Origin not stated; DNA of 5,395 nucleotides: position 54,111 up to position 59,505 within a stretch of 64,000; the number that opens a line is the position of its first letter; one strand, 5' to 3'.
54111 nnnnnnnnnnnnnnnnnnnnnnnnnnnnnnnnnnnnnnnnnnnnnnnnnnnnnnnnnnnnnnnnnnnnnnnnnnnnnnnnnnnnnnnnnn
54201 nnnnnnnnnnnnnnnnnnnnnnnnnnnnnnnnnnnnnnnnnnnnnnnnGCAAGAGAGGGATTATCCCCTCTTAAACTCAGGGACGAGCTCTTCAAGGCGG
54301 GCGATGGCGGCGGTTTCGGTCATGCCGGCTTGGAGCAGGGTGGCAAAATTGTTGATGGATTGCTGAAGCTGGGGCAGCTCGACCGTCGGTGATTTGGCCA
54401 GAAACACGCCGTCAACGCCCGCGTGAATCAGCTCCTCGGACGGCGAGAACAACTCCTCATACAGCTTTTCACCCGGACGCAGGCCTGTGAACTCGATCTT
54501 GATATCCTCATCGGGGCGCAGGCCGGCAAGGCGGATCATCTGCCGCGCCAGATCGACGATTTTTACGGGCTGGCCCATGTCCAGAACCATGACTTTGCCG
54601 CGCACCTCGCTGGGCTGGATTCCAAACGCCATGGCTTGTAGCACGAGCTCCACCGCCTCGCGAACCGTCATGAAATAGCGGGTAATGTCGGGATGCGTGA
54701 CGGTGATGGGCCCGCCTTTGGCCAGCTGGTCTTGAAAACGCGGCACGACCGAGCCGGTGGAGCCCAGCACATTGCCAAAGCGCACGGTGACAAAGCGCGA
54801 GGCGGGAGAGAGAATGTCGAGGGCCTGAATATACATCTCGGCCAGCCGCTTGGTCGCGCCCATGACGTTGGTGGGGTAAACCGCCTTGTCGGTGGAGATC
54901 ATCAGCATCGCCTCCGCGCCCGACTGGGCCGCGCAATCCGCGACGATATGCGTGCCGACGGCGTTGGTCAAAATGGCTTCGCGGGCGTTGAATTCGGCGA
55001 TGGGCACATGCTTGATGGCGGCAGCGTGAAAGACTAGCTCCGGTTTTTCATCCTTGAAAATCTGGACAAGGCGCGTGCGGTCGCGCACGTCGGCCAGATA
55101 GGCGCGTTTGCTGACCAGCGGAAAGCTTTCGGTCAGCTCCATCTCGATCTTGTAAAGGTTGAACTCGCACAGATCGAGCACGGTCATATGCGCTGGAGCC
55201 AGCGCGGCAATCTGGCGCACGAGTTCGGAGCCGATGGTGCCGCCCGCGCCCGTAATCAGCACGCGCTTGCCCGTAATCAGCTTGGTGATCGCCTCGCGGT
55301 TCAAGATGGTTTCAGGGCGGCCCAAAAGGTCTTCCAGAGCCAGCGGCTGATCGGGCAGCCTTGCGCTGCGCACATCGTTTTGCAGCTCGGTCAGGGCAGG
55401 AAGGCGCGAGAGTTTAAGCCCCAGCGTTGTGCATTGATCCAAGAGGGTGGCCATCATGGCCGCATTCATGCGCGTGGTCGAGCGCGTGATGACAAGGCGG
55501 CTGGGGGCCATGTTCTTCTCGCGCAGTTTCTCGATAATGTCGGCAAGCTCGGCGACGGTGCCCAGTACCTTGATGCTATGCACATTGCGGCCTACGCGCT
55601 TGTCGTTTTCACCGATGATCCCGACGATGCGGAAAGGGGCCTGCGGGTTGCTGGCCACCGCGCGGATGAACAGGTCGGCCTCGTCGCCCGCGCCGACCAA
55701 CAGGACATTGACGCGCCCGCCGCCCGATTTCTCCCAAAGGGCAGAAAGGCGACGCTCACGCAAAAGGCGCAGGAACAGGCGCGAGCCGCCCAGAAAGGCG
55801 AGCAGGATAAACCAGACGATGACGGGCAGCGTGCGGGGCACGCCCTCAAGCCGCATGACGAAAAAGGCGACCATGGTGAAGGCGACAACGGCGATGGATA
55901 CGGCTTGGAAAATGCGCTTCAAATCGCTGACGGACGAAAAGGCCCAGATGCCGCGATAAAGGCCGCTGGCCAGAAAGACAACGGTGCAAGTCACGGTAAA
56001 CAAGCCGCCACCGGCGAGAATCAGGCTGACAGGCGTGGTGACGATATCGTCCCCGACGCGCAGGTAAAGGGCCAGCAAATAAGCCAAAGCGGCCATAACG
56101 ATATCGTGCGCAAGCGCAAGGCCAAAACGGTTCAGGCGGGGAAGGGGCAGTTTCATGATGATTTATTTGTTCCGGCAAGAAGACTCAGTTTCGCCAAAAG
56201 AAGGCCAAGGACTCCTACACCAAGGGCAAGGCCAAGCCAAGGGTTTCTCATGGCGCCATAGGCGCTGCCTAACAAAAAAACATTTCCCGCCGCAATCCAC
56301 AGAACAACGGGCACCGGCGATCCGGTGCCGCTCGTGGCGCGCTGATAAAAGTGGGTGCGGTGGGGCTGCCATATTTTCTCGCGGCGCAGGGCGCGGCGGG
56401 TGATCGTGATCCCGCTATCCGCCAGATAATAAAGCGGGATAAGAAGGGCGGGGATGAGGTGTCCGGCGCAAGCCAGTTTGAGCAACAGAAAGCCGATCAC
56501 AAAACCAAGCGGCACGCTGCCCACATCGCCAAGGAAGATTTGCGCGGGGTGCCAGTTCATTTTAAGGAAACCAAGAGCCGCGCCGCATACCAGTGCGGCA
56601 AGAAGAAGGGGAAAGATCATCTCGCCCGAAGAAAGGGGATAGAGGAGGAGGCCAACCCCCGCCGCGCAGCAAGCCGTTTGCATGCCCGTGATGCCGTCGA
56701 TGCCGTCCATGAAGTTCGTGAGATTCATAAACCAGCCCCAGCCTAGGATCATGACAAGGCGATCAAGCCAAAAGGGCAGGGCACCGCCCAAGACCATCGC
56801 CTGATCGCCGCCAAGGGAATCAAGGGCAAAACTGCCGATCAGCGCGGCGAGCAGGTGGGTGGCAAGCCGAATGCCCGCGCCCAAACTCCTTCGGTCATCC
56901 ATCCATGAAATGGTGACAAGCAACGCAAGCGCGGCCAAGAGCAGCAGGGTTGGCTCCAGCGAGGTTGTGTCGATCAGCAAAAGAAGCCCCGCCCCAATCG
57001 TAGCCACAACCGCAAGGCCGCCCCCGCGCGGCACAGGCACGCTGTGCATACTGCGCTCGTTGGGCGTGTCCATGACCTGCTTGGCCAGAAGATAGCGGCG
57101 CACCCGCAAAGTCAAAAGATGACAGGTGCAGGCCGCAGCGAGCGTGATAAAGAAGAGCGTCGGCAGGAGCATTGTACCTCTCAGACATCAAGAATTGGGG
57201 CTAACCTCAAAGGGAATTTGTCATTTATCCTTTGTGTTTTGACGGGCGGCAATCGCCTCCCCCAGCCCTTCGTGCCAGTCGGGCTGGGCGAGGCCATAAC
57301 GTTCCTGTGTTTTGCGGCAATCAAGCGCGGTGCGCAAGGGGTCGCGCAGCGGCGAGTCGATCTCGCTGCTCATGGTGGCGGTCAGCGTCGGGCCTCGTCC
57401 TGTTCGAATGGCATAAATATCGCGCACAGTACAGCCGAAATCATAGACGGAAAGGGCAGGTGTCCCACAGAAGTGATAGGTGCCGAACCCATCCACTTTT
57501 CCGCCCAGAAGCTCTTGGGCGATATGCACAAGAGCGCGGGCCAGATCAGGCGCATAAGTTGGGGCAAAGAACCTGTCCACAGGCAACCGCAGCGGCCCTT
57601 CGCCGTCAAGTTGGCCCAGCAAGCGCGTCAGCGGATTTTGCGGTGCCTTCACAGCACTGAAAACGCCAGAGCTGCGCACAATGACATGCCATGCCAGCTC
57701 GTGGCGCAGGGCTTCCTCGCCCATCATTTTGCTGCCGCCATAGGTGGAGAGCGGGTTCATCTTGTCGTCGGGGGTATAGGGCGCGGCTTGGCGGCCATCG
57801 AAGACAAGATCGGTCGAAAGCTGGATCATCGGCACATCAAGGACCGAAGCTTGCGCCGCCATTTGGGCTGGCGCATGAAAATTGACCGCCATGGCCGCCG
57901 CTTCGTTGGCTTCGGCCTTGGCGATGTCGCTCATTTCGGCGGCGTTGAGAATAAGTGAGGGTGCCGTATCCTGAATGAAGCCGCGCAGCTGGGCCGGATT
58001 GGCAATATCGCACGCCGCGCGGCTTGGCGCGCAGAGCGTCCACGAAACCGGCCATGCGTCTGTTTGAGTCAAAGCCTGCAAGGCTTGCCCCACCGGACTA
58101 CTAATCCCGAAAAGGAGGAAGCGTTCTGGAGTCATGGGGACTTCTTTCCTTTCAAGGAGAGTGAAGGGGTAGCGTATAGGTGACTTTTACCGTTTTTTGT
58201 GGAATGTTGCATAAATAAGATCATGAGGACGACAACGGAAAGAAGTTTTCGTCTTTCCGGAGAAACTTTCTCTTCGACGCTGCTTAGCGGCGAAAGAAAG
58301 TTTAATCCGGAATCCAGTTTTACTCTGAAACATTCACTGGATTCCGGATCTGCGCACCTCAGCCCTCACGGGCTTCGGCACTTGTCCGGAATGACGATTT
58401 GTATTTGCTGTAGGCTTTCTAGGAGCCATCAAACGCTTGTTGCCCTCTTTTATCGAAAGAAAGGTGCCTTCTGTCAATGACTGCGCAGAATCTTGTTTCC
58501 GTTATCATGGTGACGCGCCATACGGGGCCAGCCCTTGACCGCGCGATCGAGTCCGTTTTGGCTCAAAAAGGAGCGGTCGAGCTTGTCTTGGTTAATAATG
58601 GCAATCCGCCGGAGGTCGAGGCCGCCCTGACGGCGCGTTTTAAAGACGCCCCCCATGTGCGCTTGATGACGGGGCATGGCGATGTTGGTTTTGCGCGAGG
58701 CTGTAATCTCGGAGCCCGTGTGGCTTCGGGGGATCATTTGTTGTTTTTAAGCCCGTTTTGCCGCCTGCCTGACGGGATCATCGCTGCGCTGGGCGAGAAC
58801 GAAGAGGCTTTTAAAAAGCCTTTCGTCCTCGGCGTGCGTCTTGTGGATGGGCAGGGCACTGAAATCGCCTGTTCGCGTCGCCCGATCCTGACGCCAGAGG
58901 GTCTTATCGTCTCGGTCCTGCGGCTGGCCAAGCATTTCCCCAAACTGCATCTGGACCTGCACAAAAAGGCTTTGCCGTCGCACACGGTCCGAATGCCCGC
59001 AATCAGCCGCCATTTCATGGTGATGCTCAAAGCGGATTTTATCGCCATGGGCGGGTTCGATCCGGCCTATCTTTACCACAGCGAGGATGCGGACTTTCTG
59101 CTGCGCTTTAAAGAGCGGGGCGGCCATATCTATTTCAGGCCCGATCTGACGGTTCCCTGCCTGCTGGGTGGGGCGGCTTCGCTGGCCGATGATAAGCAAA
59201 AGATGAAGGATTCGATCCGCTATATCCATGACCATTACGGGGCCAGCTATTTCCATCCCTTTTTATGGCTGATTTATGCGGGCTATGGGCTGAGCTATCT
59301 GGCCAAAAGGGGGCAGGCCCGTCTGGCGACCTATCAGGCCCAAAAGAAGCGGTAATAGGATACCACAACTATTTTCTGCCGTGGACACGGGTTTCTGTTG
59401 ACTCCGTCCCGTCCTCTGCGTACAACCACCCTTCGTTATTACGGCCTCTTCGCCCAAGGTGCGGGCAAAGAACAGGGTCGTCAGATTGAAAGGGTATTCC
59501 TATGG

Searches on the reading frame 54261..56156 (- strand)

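Call 94: search_protein_families(library=pfam, proteins=[window:54261-56156:-], max_evalue=0.00001)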
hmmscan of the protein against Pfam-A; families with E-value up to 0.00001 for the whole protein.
window:54261-56156:- (631 aa): 6 families
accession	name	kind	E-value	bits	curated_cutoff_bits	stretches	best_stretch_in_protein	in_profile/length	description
PF02719.21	Polysacc_synt_2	-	2.9e-107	358.6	20.2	1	299-585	1-289/293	Polysaccharide biosynthesis protein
PF01370.27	Epimerase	-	1.4e-19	70.9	20.9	1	299-511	1-227/240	NAD dependent epimerase/dehydratase family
PF04321.23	RmlD_sub_bind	-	1.9e-15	57.1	27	1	298-488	2-177/287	RmlD substrate binding domain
PF16363.11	GDP_Man_Dehyd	-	7.4e-11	42.5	27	1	300-423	1-130/332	GDP-mannose 4,6 dehydratase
PF13727.12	CoA_binding_3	-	2.5e-10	41.1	25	1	64-210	3-139/175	CoA-binding domain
PF01073.25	3Beta_HSD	-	7.4e-08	32.2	22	1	300-429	1-123/280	3-beta hydroxysteroid dehydrogenase/isomerase family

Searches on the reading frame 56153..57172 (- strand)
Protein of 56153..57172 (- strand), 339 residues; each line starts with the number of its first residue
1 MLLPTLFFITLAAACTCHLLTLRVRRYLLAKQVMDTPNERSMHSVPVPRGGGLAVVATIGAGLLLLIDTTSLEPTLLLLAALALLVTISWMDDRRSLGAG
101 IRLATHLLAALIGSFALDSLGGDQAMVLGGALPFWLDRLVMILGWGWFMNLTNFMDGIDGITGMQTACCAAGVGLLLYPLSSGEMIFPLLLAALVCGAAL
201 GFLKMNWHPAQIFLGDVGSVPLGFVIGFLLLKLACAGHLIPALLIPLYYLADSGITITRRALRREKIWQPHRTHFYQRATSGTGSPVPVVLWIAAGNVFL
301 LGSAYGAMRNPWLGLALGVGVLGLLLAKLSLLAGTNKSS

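Call 94: search_protein_families(library=pfam, proteins=[window:56153-57172:-], max_evalue=0.00001)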
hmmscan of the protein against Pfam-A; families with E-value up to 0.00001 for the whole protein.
window:56153-57172:- (339 aa): 1 family
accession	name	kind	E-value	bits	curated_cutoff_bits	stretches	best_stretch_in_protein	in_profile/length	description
PF00953.26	Glycos_transf_4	-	1.2e-27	97.3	27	1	77-232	3-158/160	Glycosyl transferase family 4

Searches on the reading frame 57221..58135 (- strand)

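Call 94: search_protein_families(library=pfam, proteins=[window:57221-58135:-], max_evalue=0.00001)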
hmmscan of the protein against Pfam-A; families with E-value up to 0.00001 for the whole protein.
window:57221-58135:- (304 aa): 3 families
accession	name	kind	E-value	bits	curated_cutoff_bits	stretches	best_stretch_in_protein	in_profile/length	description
PF04321.23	RmlD_sub_bind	-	2.6e-61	207.6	27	1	6-297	3-284/287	RmlD substrate binding domain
PF01370.27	Epimerase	-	3.6e-12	46.6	20.9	1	39-208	45-227/240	NAD dependent epimerase/dehydratase family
PF16363.11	GDP_Man_Dehyd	-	1.3e-06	28.6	27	1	41-144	58-165/332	GDP-mannose 4,6 dehydratase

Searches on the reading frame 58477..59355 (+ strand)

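Call 94: search_protein_families(library=pfam, proteins=[window:58477-59355:+], max_evalue=0.00001)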
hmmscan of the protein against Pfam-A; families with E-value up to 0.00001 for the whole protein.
window:58477-59355:+ (292 aa): 2 families
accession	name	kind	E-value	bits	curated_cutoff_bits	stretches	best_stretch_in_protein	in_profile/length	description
PF00535.33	Glycos_transf_2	-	1.6e-11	44.9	23.3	1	8-91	1-85/168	Glycosyl transferase family 2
PF13641.12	Glyco_tranf_2_3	-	5e-06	27.1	27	0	152-226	143-209/230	Glycosyltransferase like family 2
